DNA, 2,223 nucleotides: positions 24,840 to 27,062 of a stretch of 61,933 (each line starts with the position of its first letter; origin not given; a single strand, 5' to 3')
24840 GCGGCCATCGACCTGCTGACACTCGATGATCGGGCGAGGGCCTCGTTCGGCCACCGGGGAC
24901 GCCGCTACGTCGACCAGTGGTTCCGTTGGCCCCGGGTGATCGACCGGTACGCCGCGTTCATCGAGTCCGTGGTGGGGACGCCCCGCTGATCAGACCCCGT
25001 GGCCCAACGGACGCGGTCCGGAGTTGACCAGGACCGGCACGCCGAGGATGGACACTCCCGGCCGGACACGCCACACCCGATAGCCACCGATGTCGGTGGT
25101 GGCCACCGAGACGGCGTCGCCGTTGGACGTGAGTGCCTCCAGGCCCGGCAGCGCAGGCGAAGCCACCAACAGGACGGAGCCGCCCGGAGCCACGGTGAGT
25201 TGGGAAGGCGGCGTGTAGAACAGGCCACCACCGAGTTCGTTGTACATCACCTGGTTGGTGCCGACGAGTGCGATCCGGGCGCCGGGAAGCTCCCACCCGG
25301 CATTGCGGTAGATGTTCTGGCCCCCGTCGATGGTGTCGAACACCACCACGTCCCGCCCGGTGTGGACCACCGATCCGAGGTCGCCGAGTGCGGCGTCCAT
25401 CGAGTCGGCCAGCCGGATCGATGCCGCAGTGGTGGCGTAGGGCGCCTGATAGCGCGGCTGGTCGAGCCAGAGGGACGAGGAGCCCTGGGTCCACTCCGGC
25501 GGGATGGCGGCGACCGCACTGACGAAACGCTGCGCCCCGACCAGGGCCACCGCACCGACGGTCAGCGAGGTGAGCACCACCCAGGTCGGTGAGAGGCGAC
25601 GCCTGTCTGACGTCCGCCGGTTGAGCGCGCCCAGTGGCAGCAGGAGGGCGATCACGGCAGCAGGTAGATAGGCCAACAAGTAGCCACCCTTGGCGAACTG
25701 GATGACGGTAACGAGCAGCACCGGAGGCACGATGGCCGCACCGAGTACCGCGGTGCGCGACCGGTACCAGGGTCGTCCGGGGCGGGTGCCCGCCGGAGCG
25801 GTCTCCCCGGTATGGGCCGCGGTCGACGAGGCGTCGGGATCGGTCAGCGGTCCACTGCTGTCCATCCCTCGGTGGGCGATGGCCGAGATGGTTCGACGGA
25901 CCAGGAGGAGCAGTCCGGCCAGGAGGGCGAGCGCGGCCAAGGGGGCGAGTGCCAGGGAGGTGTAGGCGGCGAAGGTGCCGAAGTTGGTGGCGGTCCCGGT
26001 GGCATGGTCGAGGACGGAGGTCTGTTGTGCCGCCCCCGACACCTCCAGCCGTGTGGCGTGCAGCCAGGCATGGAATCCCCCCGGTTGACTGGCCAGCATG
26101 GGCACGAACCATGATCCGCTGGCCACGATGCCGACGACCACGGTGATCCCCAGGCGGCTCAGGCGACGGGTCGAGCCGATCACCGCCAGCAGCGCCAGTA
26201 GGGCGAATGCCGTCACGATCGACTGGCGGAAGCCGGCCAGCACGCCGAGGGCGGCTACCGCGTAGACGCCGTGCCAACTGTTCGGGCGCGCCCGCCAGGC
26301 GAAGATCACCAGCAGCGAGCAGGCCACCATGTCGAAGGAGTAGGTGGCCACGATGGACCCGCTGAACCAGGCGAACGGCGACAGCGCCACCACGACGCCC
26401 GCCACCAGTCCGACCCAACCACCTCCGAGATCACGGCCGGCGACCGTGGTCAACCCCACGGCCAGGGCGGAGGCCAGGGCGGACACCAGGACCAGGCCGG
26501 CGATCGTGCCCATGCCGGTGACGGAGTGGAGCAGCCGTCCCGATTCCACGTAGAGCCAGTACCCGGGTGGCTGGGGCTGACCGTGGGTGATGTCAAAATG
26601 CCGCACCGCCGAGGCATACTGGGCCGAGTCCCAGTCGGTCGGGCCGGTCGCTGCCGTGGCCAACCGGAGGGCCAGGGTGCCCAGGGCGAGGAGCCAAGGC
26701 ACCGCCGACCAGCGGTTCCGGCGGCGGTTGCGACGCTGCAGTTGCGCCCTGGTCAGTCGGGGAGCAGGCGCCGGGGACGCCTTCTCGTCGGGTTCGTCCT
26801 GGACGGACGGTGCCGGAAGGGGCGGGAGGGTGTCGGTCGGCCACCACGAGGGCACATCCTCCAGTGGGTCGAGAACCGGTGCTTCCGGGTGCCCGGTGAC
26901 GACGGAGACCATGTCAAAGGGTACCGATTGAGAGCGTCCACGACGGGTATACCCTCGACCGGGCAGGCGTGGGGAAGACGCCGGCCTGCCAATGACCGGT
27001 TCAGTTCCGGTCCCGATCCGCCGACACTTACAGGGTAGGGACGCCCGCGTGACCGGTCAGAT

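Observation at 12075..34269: System-level candidate: an envelope glycopolymer factory linked to exoproteins that share a private six-repeat module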

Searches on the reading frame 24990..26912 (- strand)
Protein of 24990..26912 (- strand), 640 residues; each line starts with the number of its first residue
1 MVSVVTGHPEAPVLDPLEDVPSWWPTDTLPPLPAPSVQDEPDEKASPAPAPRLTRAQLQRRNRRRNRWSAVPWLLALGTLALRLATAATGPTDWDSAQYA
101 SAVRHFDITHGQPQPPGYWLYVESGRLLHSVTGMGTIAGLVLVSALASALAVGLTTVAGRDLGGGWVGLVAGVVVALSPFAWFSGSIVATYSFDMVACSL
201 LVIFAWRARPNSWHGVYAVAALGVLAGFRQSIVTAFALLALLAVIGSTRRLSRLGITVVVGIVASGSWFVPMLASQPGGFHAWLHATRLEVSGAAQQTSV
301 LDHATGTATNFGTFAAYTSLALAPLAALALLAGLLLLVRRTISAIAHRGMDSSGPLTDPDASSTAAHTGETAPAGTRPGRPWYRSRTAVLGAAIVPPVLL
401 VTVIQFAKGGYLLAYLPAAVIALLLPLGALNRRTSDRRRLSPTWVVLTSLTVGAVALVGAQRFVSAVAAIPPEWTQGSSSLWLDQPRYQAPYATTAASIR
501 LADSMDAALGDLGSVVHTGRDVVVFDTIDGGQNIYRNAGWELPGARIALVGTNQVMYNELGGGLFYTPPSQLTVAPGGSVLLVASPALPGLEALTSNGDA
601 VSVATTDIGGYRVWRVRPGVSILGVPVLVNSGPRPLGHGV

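Call 6: search_protein_families(library=pfam, proteins=[window:24990-26912:-], max_evalue=0.01)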
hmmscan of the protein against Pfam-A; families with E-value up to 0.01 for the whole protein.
window:24990-26912:- (640 aa): 1 family
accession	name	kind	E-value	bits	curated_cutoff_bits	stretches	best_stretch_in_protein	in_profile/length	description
PF11028.14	TMEM260-like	-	0.0054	17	24.2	0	95-242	1-164/179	Protein O-mannosyl-transferase TMEM260-like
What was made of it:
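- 24990..26912 (-): GT-C-fold membrane glycosyltransferase. Convergent on the operon and divergent from the repeat-protein genes. TMEM260-like at only 17 bits (call 6).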

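Call 7: search_protein_families(library=ncbifam, proteins=[window:24990-26912:-], max_evalue=0.01)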
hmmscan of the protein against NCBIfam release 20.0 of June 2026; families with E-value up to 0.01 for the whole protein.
window:24990-26912:- (640 aa): 0 families

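Call 30: search_solved_structures(query=window:24990-26912:-, max_evalue=1)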
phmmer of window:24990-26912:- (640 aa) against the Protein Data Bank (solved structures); distinct sequences matched with E-value up to 1: 0.

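Call 59: find_homologous_proteins(query=window:24990-26912:-, max_evalue=1e-10)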
Query window:24990-26912:- (640 aa): 278 proteins with E <= 1e-10 among 8000 candidates; the best 120 are listed.
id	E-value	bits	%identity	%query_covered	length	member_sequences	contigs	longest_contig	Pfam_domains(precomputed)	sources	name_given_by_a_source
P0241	0.0e+0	1359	97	100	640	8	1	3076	-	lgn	-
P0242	0.0e+0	1056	78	100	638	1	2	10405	-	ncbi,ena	-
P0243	0.0e+0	1056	77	100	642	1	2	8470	-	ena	-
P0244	2.4e-287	973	78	93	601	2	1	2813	-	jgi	jgi:hypothetical protein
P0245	1.1e-254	865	65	100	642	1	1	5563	-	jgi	jgi:hypothetical protein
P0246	2.5e-250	850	65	100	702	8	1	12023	PF11028.15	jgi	-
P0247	9.3e-249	845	64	100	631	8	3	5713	-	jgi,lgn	-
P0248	2.6e-243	827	64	100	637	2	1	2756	-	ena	-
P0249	1.4e-242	825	65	100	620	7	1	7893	-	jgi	jgi:hypothetical protein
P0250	4.8e-242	823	65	100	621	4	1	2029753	-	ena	-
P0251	5.8e-240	816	63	99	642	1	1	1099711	-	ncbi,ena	-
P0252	2.0e-238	811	68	89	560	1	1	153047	-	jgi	jgi:hypothetical protein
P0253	3.8e-238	810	62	99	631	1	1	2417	-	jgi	jgi:hypothetical protein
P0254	3.9e-234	797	63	100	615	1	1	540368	-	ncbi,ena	-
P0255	9.3e-234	796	69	89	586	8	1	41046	-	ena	-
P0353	4.2e-191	655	58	93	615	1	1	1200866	-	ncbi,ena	-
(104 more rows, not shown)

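Call 60: find_encoding_contigs(protein=P0353, flank=10000, max_places=1)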
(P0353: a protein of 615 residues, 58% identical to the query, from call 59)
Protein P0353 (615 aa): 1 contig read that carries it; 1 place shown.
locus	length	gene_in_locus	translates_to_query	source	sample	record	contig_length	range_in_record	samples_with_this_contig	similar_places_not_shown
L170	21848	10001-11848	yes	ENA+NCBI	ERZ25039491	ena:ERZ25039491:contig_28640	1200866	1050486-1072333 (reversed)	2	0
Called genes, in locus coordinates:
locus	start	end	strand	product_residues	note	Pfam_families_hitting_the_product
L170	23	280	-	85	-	PF00312:Ribosomal_S15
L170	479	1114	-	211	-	PF00578:AhpC-TSA, PF08534:Redoxin, PF10417:1-cysPrx_C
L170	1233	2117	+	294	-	PF00378:ECH_1, PF16113:ECH_2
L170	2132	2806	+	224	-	PF00702:Hydrolase (weak), PF12710:HAD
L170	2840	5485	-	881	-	PF03706:LPG_synthase_TM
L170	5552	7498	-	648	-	PF08486:SpoIID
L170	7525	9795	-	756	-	-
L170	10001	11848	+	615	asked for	-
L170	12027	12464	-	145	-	PF00582:Usp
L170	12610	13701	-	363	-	PF00296:Bac_luciferase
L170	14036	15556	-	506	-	PF01833:TIG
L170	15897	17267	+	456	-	PF09913:DUF2142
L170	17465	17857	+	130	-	PF00903:Glyoxalase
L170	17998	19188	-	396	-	-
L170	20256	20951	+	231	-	-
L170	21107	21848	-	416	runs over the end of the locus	PF00067:p450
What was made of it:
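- Tried and rejected: A 9-kb insertion has merely pushed them out of the fetched flank (call 60).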

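Call 73: predict_structure(alignment_id=A3)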
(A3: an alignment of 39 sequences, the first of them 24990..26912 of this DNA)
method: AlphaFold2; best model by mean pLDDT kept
length: 640 residues; sequences in the alignment: 39
mean_pLDDT: 73.5   pTM: 0.77
mean pLDDT of the five models: 73.5, 71.7, 70.0, 69.6, 68.5
residues with pLDDT >= 90: 194; 70-90: 204; 50-70: 97; < 50: 145
segments of 3 or more residues with pLDDT < 50: 1-33, 35-43, 91-116, 298-309, 354-376, 406-410, 466-471, 474-492, 561-563, 634-640
pLDDT, mean of each block of 10 residues (from residue 1): 34 43 37 46 58 81 81 96 75 44 38 54 84 82 91 97 94 88 66 92 95 96 90 88 94 96 94 77 71 54 43 63 87 94 84 48 38 51 86 82 54 80 95 84 94 86 55 48 42 61 78 85 82 61 75 76 57 89 91 94 87 93 90 41
secondary structure, 60 per line:
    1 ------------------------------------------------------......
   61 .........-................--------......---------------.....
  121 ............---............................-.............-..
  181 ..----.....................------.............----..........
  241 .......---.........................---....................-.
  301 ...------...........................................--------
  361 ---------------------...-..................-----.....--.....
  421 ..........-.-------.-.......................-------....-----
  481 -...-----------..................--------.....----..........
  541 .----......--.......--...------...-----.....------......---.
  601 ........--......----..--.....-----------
elements in order (helices of 4 or more, strands of 3 or more residues): H55-69 H71-86 H95-100 H116-132 H136-163 H165-177 H179-182 H187-207 H214-226 H231-247 H251-275 H279-298 H300-303 H310-352 H386-403 H409-413 H416-430 H442-464 H472-475 H496-513 E522-526 H531-541 E546-551 E554-560 E563-565 E572-574 E580-584 H591-596 E600-608 E611-616 E625-629
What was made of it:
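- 24990..26912 (-): AlphaFold pLDDT 73.5, pTM 0.77 (call 73).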

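Call 75: fold_search(model_id=the predicted structure, library=pdb)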
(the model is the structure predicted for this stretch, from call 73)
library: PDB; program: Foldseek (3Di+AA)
matches with E <= 10: 198; with E <= 0.001: 0
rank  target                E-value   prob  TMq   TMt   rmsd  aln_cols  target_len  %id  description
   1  5f15                  1.9e-03  1.00  0.41  0.46  11.6       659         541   14  Crystal Structure of ArnT from Cupriavidus metallidurans bound to Undecaprenyl phosphate (released 2016-02-17)
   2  5ezm                  1.9e-03  1.00  0.37  0.42  12.0       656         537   15  Crystal Structure of ArnT from Cupriavidus metallidurans in the apo state (released 2016-02-17)
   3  9s6u_A                1.9e-03  1.00  0.37  0.42  11.6       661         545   12  Ternary cryo-EM structure of human ALG9 with Dol25-PP-GlcNAc2Man8, Dol25-P-Man and Fab (released 2026-03-18)
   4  6s7t_A                4.7e-03  1.00  0.37  0.34  14.1       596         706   11  Cryo-EM structure of human oligosaccharyltransferase complex OST-B (released 2019-12-18)
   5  9s6s_A                4.9e-03  1.00  0.40  0.46  12.5       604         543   14  Ternary cryo-EM structure of human ALG9 with Dol25-PP-GlcNAc2Man6, Dol25-P-Man and Fab (released 2026-03-18)
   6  7oci_F                4.9e-03  1.00  0.35  0.35  13.5       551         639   15  Cryo-EM structure of yeast Ost6p containing oligosaccharyltransferase complex (released 2022-02-16)
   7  8agc_A                8.9e-03  1.00  0.34  0.32  24.6       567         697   14  Structure of yeast oligosaccharylransferase complex with lipid-linked oligosaccharide and non-acceptor peptide bound (released 2022-12-07)
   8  6s7o_A                1.4e-02  1.00  0.34  0.34  15.0       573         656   12  Cryo-EM structure of human oligosaccharyltransferase complex OST-A (released 2019-12-18)
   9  5gmy_A                1.9e-02  1.00  0.35  0.28  15.1       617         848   13  Crystal structure of the Archaeoglobus fulgidus oligosaccharyltransferase (O29867_ARCFU) tethered with an acceptor pep (released 2017-02-01)
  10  6ezn_F                2.0e-02  1.00  0.37  0.37  13.0       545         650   13  Cryo-EM structure of the yeast oligosaccharyltransferase (OST) complex (released 2018-01-17)
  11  3waj                  2.1e-02  1.00  0.35  0.29  12.8       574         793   15  Crystal structure of the Archaeoglobus fulgidus oligosaccharyltransferase (O29867_ARCFU) complex with Zn and sulfate (released 2013-10-30)
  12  8if8_B                2.2e-02  0.99  0.35  0.35  13.1       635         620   14  Arabinosyltransferase AftA (released 2023-05-31)
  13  9i5k_A                2.3e-02  1.00  0.35  0.44  10.0       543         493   13  Structure of the Chaetomium thermophilum Pmt4 homodimer (C2 symmetry) (released 2025-12-24)
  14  8pn9_A                3.2e-02  1.00  0.37  0.36  13.4       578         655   11  Structure of human oligosaccharyltransferase OST-A complex bound to NGI-1 (released 2024-05-08)
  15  7e9s_A                4.3e-02  0.99  0.35  0.27  24.3       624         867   13  Archaeal oligosaccharyltransferase AglB from Archaeoglobus fulgidus in complex with an inhibitory peptide and a dolich (released 2021-09-08)
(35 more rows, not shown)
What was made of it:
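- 24990..26912 (-): The top 19 Foldseek PDB hits are all GT-C enzymes, at TM-scores of 0.28-0.41 (call 75).
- The GT-C model resembles ArnT, oligosaccharyltransferases and protein O-mannosyltransferases (call 75), and there is a weak TMEM260-like hit (call 6).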
